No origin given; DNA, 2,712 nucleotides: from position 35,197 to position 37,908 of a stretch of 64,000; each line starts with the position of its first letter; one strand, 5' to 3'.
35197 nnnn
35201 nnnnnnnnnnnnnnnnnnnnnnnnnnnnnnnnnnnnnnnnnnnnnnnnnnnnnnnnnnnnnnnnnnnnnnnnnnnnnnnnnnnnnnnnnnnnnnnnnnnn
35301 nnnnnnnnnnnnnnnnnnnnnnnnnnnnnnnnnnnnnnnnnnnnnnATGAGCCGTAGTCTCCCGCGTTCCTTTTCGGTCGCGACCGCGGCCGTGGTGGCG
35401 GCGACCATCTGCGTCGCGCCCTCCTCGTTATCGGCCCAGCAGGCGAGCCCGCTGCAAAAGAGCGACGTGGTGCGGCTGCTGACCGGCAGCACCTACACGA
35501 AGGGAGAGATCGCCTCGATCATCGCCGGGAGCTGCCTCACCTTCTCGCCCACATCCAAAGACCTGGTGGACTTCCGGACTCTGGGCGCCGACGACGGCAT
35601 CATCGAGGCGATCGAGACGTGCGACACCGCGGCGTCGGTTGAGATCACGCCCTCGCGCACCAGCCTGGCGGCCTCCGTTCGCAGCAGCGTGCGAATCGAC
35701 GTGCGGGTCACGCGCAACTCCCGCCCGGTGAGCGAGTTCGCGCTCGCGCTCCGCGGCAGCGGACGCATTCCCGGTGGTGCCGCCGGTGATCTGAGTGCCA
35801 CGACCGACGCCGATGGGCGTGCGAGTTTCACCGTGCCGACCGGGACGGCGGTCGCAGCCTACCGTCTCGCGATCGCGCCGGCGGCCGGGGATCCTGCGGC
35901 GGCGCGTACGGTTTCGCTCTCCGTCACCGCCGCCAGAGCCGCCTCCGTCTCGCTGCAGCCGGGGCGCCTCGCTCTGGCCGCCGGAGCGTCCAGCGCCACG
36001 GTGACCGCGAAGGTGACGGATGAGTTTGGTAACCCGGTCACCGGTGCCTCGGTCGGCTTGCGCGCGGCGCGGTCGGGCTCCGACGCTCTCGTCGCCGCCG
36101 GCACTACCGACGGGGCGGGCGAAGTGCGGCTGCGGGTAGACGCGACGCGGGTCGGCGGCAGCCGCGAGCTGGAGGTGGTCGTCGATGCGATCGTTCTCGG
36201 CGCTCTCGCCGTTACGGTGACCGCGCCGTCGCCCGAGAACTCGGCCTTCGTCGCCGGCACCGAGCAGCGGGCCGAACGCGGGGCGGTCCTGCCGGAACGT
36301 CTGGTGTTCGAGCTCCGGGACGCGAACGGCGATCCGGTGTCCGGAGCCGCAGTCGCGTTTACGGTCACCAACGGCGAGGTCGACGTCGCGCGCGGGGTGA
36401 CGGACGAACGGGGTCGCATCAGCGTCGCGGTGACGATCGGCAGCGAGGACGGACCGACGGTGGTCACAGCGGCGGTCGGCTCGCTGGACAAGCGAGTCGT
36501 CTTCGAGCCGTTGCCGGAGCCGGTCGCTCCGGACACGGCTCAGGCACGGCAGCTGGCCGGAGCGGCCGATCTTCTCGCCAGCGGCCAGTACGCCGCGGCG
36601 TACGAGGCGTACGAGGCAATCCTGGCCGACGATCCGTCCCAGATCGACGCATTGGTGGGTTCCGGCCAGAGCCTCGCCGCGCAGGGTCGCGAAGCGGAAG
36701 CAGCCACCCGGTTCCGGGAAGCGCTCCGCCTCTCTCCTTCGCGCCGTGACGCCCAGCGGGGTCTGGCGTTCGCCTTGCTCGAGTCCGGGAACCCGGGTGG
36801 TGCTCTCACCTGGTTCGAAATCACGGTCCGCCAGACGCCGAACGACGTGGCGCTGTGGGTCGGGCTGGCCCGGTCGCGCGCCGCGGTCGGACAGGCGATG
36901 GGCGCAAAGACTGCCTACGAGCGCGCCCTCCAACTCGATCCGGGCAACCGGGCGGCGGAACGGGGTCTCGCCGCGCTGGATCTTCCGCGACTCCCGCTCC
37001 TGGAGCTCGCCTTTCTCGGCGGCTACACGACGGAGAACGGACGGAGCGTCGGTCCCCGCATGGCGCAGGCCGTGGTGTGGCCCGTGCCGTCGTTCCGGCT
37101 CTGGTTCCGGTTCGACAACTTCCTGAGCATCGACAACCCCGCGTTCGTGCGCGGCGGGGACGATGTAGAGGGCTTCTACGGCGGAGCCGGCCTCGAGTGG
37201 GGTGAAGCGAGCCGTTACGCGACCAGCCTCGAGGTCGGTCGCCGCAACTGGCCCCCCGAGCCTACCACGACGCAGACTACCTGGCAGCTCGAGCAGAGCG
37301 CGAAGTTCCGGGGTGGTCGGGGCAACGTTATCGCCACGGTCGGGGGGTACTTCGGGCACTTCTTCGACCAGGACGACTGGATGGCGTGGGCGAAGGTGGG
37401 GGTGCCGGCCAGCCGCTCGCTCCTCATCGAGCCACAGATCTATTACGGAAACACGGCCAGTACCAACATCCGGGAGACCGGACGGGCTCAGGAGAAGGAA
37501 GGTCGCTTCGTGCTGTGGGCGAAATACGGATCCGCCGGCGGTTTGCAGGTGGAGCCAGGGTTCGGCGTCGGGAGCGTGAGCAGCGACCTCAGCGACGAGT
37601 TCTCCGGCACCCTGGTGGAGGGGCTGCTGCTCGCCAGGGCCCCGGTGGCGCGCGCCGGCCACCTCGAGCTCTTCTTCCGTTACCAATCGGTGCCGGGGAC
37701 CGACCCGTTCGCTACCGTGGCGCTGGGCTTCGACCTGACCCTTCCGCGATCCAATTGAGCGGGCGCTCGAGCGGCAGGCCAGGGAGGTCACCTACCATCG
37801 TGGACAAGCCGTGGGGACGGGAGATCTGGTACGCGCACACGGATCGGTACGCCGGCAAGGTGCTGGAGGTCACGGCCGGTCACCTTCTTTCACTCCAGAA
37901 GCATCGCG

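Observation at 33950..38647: Operon centred on a membrane-anchored JAMM/MPN+ metalloprotease coupled to a giant Ig-TPR-barrel secreted protein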

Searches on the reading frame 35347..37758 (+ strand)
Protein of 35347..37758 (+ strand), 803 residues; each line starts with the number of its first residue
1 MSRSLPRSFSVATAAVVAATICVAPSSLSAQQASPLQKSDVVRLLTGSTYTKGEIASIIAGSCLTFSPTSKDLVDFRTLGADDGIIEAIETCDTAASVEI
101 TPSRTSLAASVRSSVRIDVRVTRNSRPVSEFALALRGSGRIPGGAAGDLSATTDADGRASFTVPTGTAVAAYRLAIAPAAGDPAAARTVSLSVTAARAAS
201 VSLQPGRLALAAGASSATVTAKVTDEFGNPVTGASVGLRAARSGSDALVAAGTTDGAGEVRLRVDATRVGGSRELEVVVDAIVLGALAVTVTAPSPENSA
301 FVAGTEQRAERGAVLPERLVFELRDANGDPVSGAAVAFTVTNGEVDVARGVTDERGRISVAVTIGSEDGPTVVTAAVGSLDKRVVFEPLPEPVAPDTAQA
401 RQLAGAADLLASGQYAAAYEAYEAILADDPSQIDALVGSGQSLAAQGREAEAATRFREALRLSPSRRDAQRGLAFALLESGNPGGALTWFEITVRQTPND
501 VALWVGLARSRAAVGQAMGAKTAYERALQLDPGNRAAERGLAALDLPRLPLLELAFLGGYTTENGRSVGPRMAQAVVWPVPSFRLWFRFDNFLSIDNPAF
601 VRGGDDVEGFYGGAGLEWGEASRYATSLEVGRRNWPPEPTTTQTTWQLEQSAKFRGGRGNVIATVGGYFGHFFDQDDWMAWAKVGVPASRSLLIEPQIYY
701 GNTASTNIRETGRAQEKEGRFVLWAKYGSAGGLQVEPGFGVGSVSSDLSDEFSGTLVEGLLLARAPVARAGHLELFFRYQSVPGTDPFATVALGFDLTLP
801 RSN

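Call 3: search_protein_families(library=pfam, proteins=[window:35347-37758:+], max_evalue=0.01)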
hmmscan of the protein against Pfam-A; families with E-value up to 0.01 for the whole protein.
window:35347-37758:+ (803 aa): 19 families
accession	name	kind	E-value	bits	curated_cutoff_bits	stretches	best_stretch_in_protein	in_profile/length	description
PF02369.22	Big_1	-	5.1e-19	68.6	34.9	2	321-378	23-82/93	Bacterial Ig-like domain (group 1)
PF14559.12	TPR_19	-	2.4e-14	53.9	25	2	443-507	1-64/68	Tetratricopeptide repeat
PF07719.23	TPR_2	-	1.6e-12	46.9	27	0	435-465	3-33/34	Tetratricopeptide repeat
PF13428.12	TPR_14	-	5.6e-12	45.5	23.5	2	468-509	2-43/44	Tetratricopeptide repeat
PF09134.16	Invasin_D3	-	6.9e-11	43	33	2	318-378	23-83/98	Invasin, domain 3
PF13432.12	TPR_16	-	9.3e-11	42.4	32.7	2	406-465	4-63/65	Tetratricopeptide repeat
PF23914.1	TPR_CcmH_CycH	-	2.9e-08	34.1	42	1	495-542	44-91/158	Cytochrome c-type biogenesis protein H TPR domain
PF13414.12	TPR_11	-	2e-07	31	26.8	1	440-481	1-42/42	TPR repeat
PF11974.14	bMG3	-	1.2e-06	28.9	34.9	0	327-378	24-76/103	Bacterial alpha-2-macroglobulin MG3 domain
PF13620.12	CarboxypepD_reg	-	5.1e-06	27.2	32.3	0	218-278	1-55/82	Carboxypeptidase regulatory-like domain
PF17789.7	MG4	-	2e-05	25.2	24.7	0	322-369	21-67/95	Macroglobulin domain MG4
PF00515.34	TPR_1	-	0.00015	21.9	27.8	0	514-534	14-34/34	Tetratricopeptide repeat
PF10670.15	DUF4198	-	0.00022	21.8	34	0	112-165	144-197/209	Domain of unknown function (DUF4198)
PF13431.12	TPR_17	-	0.00047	20.7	24.4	0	494-521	6-33/34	Tetratricopeptide repeat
PF13371.12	TPR_9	-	0.00068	20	35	0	487-539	15-67/73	Tetratricopeptide repeat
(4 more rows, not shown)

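Call 5: search_protein_families(library=ncbifam, proteins=[window:35347-37758:+], max_evalue=0.01)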
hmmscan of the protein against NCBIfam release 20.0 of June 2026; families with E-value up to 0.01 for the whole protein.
window:35347-37758:+ (803 aa): 12 families
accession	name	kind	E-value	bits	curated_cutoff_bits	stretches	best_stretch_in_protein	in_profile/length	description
TIGR02917.1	PEP_TPR_lipo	equivalog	2.1e-13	49.1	312.2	1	395-546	360-510/899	XrtA/PEP-CTERM system TPR-repeat protein PrsT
NF033920.0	C39_PA2778_fam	equivalog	2.8e-11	43.3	150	2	394-483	150-240/255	PA2778 family cysteine peptidase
NF052415.1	T3SS_chap_SctY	equivalog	3.9e-10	40.2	70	1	459-530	32-106/106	type III secretion apparatus assembly chaperone SctY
TIGR02552.1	LcrH_SycD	equivalog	5.5e-09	35.9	104.8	1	473-535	24-86/136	SycD/LcrH family type III secretion system chaperone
NF008520.0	PRK11447.1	equivalog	1.3e-08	33.1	858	2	410-494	614-698/1157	cellulose synthase complex outer membrane protein BcsC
TIGR02521.1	type_IV_pilW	equivalog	3e-07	30.2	154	0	397-468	29-100/234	type IV pilus biogenesis/stability protein PilW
NF040959.1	MamA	equivalog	9.6e-07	28.4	200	1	393-490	100-196/204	magnetosome protein MamA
TIGR03939.1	PGA_TPR_OMP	equivalog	1.1e-06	27.2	366.65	1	413-528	100-215/800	poly-beta-1,6 N-acetyl-D-glucosamine export porin PgaA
NF033627.3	intimin_all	equivalog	0.0017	16.2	1400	0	327-383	687-742/939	intimin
NF033758.1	gliding_GltE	equivalog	0.0028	16.7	225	1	421-509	74-162/411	adventurous gliding motility TPR repeat lipoprotein GltE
NF033762.1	social_mot_Tgl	equivalog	0.0037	16.6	225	0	412-528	44-156/252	social motility TPR repeat lipoprotein Tgl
NF042912.1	Amuc_1098_fam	equivalog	0.0098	14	750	0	432-543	88-197/805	Amuc_1098 family type IV pilus outer membrane protein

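Call 6: search_protein_families(library=padloc, proteins=[window:35347-37758:+], max_evalue=0.1)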
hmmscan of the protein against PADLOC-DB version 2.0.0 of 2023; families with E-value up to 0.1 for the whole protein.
window:35347-37758:+ (803 aa): 2 families
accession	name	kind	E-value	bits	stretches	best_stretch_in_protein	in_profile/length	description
PDLC04781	PDC-M71B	-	0.0034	14.2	1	494-536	143-185/515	-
PDLC01171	TPR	-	0.0052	13.8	1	435-533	218-319/504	TPR repeats containing protein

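Call 29: find_homologous_proteins(query=window:35347-37758:+)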
Query window:35347-37758:+ (803 aa): 24 proteins with E <= 0.001 among 8000 candidates.
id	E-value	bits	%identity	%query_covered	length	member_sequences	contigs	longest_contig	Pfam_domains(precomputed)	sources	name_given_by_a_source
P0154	0.0e+0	1722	100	100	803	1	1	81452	PF14559.13,PF23914.2,PF17789.8,PF13414.13,PF02369.23,PF11974.15,PF13432.13,PF13428.13,PF13620.13,PF07719.24,PF09134.17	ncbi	-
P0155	6.6e-198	678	47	97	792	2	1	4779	PF13431.13,PF23914.2,PF17789.8,PF13414.13,PF13428.13,PF14559.13,PF13371.13,PF02369.23,PF00515.35,PF13424.13,PF13432.13,PF13429.13,PF13181.13,PF07719.24,PF09134.17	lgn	-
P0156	7.3e-154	533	43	96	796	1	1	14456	PF13431.13,PF23914.2,PF17789.8,PF13414.13,PF13428.13,PF14559.13,PF02369.23,PF00515.35,PF13424.13,PF13432.13,PF13181.13,PF07719.24,PF09134.17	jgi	-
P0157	9.9e-143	496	39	98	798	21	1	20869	PF23914.2,PF17789.8,PF13414.13,PF13176.13,PF13428.13,PF14559.13,PF02369.23,PF00515.35,PF13424.13,PF13432.13,PF05688.18,PF13181.13,PF07719.24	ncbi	-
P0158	2.2e-31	128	40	26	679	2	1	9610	PF14559.13,PF13414.13,PF13371.13,PF02369.23,PF00515.35,PF13432.13,PF13428.13,PF13181.13,PF24107.2,PF07719.24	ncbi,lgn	-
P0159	2.1e-15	75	30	32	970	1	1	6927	PF17789.8,PF17963.8,PF02369.23,PF17892.8,PF16640.12,PF24025.2,PF17803.8,PF13620.13,PF01835.26,PF26198.1,PF09134.17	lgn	-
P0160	1.2e-14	72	36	17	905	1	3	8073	PF25060.1,PF13414.13,PF12569.15,PF13374.13,PF07721.21,PF24575.2,PF00515.35,PF13424.13,PF14561.13,PF07719.24,PF13174.13,PF25063.1,PF13431.13,PF23914.2,PF25062.2,PF13176.13,PF13428.13,PF04733.21,PF25064.2,PF14559.13,PF13371.13,PF12895.14,PF21033.5,PF13432.13,PF13181.13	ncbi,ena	-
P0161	7.7e-12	63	35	18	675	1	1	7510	PF25063.1,PF03704.24,PF13431.13,PF23914.2,PF13414.13,PF13176.13,PF13428.13,PF25064.2,PF13374.13,PF07721.21,PF14559.13,PF24575.2,PF13371.13,PF00515.35,PF12895.14,PF13424.13,PF21033.5,PF13432.13,PF13429.13,PF13181.13,PF14561.13,PF07719.24,PF13174.13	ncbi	-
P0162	4.8e-11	60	26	17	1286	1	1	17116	PF13414.13,PF12569.15,PF13374.13,PF07721.21,PF24575.2,PF07714.24,PF00069.32,PF00515.35,PF13424.13,PF13429.13,PF07719.24,PF13174.13,PF20308.5,PF25063.1,PF13431.13,PF23914.2,PF25058.2,PF13176.13,PF13428.13,PF25064.2,PF14559.13,PF13371.13,PF17874.8,PF12895.14,PF21033.5,PF13432.13,PF13181.13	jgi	jgi:serine/threonine-protein kinase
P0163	5.1e-11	60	30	19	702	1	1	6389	PF25063.1,PF03704.24,PF13431.13,PF23914.2,PF13414.13,PF13176.13,PF13428.13,PF25064.2,PF13374.13,PF07721.21,PF14559.13,PF24575.2,PF13371.13,PF17874.8,PF00515.35,PF12895.14,PF13424.13,PF21033.5,PF13432.13,PF13181.13,PF14561.13,PF07719.24,PF13174.13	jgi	jgi:tetratricopeptide (TPR) repeat protein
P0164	1.6e-10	59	27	27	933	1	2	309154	PF13431.13,PF09976.16,PF23914.2,PF25062.2,PF13414.13,PF13176.13,PF12569.15,PF13428.13,PF23241.2,PF25064.2,PF14559.13,PF13371.13,PF00515.35,PF12895.14,PF13424.13,PF13432.13,PF13181.13,PF14561.13,PF07719.24,PF13174.13,PF20308.5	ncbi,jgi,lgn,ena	jgi:putative PEP-CTERM system TPR-repeat lipoprotein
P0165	2.5e-9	55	35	18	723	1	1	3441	PF03704.24,PF13431.13,PF13469.13,PF23914.2,PF13414.13,PF13176.13,PF24885.2,PF13428.13,PF00685.34,PF13374.13,PF07721.21,PF14559.13,PF24575.2,PF13371.13,PF00515.35,PF12895.14,PF13424.13,PF21033.5,PF13432.13,PF13429.13,PF13181.13,PF14561.13,PF07719.24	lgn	-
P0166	3.6e-8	51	37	19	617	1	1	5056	PF03704.24,PF13431.13,PF23914.2,PF13414.13,PF13176.13,PF13428.13,PF13374.13,PF07721.21,PF14559.13,PF24575.2,PF13371.13,PF00515.35,PF13424.13,PF21033.5,PF13432.13,PF13429.13,PF13181.13,PF14561.13,PF07719.24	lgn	-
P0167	3.1e-6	44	30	15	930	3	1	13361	PF03704.24,PF14863.13,PF09976.16,PF25060.1,PF13414.13,PF23241.2,PF07721.21,PF24575.2,PF00515.35,PF13424.13,PF13429.13,PF14561.13,PF07719.24,PF13174.13,PF20308.5,PF25063.1,PF14853.13,PF13431.13,PF23914.2,PF25062.2,PF20225.5,PF13176.13,PF13428.13,PF25064.2,PF14559.13,PF13371.13,PF12895.14,PF13432.13,P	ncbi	-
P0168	1.6e-5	42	30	20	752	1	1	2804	PF17789.8,PF02369.23,PF13620.13,PF01835.26,PF26198.1,PF24107.2,PF09134.17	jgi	jgi:adhesin/invasin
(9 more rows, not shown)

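Call 30: find_encoding_contigs(protein=P0157, flank=10000, max_places=3)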
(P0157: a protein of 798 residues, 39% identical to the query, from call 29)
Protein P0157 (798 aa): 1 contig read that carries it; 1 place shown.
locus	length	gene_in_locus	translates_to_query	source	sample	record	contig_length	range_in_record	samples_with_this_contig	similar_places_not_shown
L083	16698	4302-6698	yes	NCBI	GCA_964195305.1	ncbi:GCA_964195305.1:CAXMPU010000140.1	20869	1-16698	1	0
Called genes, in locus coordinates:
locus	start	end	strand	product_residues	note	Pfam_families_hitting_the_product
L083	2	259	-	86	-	?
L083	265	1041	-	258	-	PF02634:FdhD-NarQ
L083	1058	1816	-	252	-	-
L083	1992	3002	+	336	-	PF06347:SH3_4 (faint), PF08239:SH3_3 (faint)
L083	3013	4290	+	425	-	-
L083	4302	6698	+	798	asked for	PF05688:BIg21 (faint), PF02369:Big_1 (weak), PF14559:TPR_19, PF13432:TPR_16, PF14559:TPR_19, PF13432:TPR_16 (weak), PF07719:TPR_2 (weak), PF13428:TPR_14 (weak), +7 more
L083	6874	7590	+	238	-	PF00154:RecA_N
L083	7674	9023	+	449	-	PF11799:IMS_C (weak)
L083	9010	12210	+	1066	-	PF02811:PHP, PF07733:DNA_pol3_alpha, PF17657:DNA_pol3_finger, PF14579:HHH_6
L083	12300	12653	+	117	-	PF01050:MannoseP_isomer, PF07883:Cupin_2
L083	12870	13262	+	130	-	-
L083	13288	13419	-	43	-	PF10262:Rdx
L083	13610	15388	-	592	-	PF00654:Voltage_CLC, PF00571:CBS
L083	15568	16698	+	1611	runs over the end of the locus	PF21075:GDH_ACT1, PF21073:GDH_HM1, PF21076:GDH_ACT2, PF21079:GDH_HM2 (weak), PF21077:GDH_ACT3, PF21078:GDH_HM3, PF05088:Bac_GDH_CD, PF21074:GDH_C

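Call 31: find_encoding_contigs(protein=P0156, flank=10000, max_places=3)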
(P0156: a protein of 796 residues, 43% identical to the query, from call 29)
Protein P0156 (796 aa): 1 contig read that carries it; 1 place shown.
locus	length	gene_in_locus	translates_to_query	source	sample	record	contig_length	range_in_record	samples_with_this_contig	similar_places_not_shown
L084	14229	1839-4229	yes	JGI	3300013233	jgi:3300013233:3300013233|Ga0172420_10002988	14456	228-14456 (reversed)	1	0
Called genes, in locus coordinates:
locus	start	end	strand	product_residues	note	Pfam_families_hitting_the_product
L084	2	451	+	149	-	?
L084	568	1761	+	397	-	PF14464:Prok-JAB (weak)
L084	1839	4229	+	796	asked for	PF13428:TPR_14 (faint), PF17789:MG4 (faint), PF02369:Big_1, PF09134:Invasin_D3 (weak), PF07719:TPR_2 (faint), PF13424:TPR_12 (faint), PF13181:TPR_8 (faint), PF13432:TPR_16 (weak), +5 more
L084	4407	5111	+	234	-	PF00154:RecA_N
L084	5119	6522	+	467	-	PF11799:IMS_C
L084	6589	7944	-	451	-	PF02321:OEP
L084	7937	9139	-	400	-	PF12704:MacB_PCD, PF02687:FtsX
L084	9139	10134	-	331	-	PF12895:ANAPC3 (faint), PF00515:TPR_1 (faint), PF13181:TPR_8 (faint), PF13371:TPR_9 (faint), PF13414:TPR_11 (faint), PF13432:TPR_16, PF14559:TPR_19 (weak), PF07719:TPR_2 (weak), +6 more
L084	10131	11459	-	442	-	PF00364:Biotin_lipoyl (faint), PF25917:BSH_RND, PF25919:BSH_CusB, PF25973:BSH_CzcB, PF25984:BSH_YknX (faint), PF25975:CzcB_C (weak), PF25989:YknX_C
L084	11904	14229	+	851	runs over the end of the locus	?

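Call 32: find_encoding_contigs(protein=P0158, flank=10000, max_places=3)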
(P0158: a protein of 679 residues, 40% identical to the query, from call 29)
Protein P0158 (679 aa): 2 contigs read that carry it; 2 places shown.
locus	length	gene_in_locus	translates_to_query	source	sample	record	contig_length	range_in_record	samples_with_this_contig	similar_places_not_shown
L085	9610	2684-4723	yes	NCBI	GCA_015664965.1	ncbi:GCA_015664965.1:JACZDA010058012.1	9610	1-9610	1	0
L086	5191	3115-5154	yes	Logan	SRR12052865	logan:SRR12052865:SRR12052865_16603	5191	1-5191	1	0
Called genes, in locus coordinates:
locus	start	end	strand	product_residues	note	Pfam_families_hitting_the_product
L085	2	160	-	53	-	?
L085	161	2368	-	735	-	PF08487:VIT, PF00092:VWA, PF13519:VWA_2, PF13768:VWA_3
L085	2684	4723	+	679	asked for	PF24107:DUF7382 (faint), PF02369:Big_1 (weak), PF13428:TPR_14 (faint), PF07719:TPR_2 (faint), PF13181:TPR_8 (faint), PF13371:TPR_9 (faint), PF13432:TPR_16, PF00515:TPR_1 (weak), +2 more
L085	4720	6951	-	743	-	PF00775:Dioxygenase_C (faint), PF02368:Big_2 (weak), PF09134:Invasin_D3 (faint), PF26182:Ig_NUP210_5th (faint), PF26918:Ig_Eae (faint), PF02368:Big_2, PF02369:Big_1 (weak), PF02368:Big_2, +1 more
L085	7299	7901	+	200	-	PF00440:TetR_N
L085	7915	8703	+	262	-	PF00005:ABC_tran, PF13304:AAA_21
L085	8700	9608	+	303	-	?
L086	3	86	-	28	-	?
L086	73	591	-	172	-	PF04542:Sigma70_r2, PF08281:Sigma70_r4_2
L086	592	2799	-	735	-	PF08487:VIT, PF00092:VWA, PF13519:VWA_2, PF13768:VWA_3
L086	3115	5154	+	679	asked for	PF24107:DUF7382 (faint), PF02369:Big_1 (weak), PF13428:TPR_14 (faint), PF07719:TPR_2 (faint), PF13181:TPR_8 (faint), PF13371:TPR_9 (faint), PF13432:TPR_16, PF00515:TPR_1 (weak), +2 more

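Call 48: predict_structure(alignment_id=A3)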
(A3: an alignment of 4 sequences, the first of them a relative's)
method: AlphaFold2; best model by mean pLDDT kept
length: 803 residues; sequences in the alignment: 4
mean_pLDDT: 71.2   pTM: 0.34
mean pLDDT of the five models: 71.2, 66.7, 65.2, 63.7, 58.7
residues with pLDDT >= 90: 149; 70-90: 325; 50-70: 204; < 50: 125
segments of 3 or more residues with pLDDT < 50: 1-49, 94-96, 144-146, 180-186, 390-395, 546-580, 591-608
pLDDT, mean of each block of 10 residues (from residue 1): 28 31 26 31 42 56 57 65 66 57 67 71 71 67 55 82 65 60 47 64 81 70 79 86 72 87 79 82 80 74 81 85 82 86 87 88 83 86 79 52 86 89 91 94 92 95 91 94 92 91 94 87 93 84 53 32 33 38 63 37 40 65 70 59 75 72 84 72 85 88 59 68 86 86 79 83 76 78 72 67 41
secondary structure, 60 per line:
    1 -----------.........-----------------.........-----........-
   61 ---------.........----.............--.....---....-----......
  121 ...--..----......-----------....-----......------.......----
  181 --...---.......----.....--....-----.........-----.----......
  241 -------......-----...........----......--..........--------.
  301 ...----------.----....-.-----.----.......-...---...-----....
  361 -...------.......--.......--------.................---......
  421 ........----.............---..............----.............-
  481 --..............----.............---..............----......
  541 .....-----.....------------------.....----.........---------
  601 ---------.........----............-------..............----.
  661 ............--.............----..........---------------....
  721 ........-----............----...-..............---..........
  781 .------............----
elements in order (helices of 4 or more, strands of 3 or more residues): H12-20 H38-46 H52-59 H70-78 H83-95 E98-102 E106-109 E115-123 E132-137 E149-152 E158-163 E170-176 E189-195 E200-204 E207-210 E216-224 E235-240 E248-253 E259-265 H266-269 E274-279 E282-291 E300-303 E319-322 E335-341 E343-345 E349-351 E357-360 E362-364 E371-377 E380-386 H395-411 H415-428 H433-445 H449-462 H467-479 H483-496 H501-513 H517-530 H535-545 E551-555 E574-578 E583-591 E610-618 E623-634 E642-655 E660-672 E675-687 E692-701 E717-728 E734-745 E754-767 E771-781 E788-799

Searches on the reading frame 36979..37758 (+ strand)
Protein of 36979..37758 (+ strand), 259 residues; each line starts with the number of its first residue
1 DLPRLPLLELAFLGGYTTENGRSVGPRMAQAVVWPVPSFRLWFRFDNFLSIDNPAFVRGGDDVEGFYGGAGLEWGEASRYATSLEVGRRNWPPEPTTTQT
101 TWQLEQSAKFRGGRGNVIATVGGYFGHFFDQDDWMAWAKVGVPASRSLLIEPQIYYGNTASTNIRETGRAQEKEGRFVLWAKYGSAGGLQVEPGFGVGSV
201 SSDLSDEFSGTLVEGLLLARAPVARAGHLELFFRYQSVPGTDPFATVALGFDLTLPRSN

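Call 26: find_homologous_proteins(query=window:36979-37758:+)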
Query window:36979-37758:+: 1742 candidates shared short words with the query, none scored E <= 0.001.

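Call 57: search_protein_families(library=pfam, proteins=[window:36979-37755:+], max_evalue=10)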
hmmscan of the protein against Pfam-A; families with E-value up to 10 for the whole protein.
window:36979-37755:+ (259 aa): 0 families
